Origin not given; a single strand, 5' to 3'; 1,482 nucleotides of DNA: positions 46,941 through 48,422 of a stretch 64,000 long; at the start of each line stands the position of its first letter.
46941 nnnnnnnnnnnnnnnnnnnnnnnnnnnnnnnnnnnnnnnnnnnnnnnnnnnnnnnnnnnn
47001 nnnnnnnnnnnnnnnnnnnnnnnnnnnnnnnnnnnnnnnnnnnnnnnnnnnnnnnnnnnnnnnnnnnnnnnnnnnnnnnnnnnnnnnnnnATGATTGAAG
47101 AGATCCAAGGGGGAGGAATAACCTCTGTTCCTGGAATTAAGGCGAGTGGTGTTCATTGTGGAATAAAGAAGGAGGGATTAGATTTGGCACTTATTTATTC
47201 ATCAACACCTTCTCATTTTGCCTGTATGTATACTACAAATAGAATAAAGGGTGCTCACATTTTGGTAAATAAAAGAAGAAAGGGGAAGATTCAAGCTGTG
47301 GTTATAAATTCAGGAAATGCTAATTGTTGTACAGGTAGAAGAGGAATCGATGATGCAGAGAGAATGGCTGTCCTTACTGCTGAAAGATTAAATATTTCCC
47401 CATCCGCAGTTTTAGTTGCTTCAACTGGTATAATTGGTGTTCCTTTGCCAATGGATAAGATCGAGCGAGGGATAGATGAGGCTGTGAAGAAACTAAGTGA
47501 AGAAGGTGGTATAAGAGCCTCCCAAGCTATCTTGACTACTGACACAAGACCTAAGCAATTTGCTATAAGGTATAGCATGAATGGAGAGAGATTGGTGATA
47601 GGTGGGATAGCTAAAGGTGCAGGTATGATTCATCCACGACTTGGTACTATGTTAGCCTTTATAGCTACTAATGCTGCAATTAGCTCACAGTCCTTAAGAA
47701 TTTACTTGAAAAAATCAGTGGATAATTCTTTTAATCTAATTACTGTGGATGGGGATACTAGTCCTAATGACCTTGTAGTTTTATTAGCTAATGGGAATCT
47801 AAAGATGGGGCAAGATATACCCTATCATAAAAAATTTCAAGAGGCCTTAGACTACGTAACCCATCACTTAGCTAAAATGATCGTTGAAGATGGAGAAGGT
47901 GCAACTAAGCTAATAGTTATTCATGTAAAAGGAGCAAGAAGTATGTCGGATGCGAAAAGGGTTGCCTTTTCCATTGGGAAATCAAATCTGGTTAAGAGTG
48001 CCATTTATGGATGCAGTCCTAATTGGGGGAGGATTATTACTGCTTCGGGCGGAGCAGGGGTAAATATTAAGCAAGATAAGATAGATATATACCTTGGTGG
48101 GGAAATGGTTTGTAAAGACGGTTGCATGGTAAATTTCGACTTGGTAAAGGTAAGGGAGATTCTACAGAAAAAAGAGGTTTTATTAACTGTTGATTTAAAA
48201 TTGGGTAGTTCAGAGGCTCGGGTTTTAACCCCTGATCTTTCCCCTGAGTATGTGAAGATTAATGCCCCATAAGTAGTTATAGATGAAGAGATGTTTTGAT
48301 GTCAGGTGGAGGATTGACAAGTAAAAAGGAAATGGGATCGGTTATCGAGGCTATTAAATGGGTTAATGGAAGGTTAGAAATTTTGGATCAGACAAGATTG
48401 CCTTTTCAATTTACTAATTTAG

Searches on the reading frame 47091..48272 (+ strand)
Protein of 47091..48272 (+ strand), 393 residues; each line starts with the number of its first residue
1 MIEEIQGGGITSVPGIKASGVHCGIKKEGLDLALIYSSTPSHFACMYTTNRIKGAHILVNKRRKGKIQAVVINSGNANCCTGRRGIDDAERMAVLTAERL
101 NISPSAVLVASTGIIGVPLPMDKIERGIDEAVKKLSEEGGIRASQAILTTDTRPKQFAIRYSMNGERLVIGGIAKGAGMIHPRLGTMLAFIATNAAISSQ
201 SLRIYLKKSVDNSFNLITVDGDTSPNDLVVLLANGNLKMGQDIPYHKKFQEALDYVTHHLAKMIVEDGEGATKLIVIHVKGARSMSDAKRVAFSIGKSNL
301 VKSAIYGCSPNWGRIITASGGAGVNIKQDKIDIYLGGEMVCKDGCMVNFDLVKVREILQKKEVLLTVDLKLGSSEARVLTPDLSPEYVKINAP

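Call 18: search_protein_families(library=pfam, proteins=[window:47091-48272:+], max_evalue=0.001)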
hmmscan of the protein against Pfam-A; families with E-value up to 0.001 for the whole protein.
window:47091-48272:+ (393 aa): 1 family
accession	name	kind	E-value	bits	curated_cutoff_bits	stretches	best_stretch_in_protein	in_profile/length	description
PF01960.23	ArgJ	-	2.6e-136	454.7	32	1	17-392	1-373/377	ArgJ family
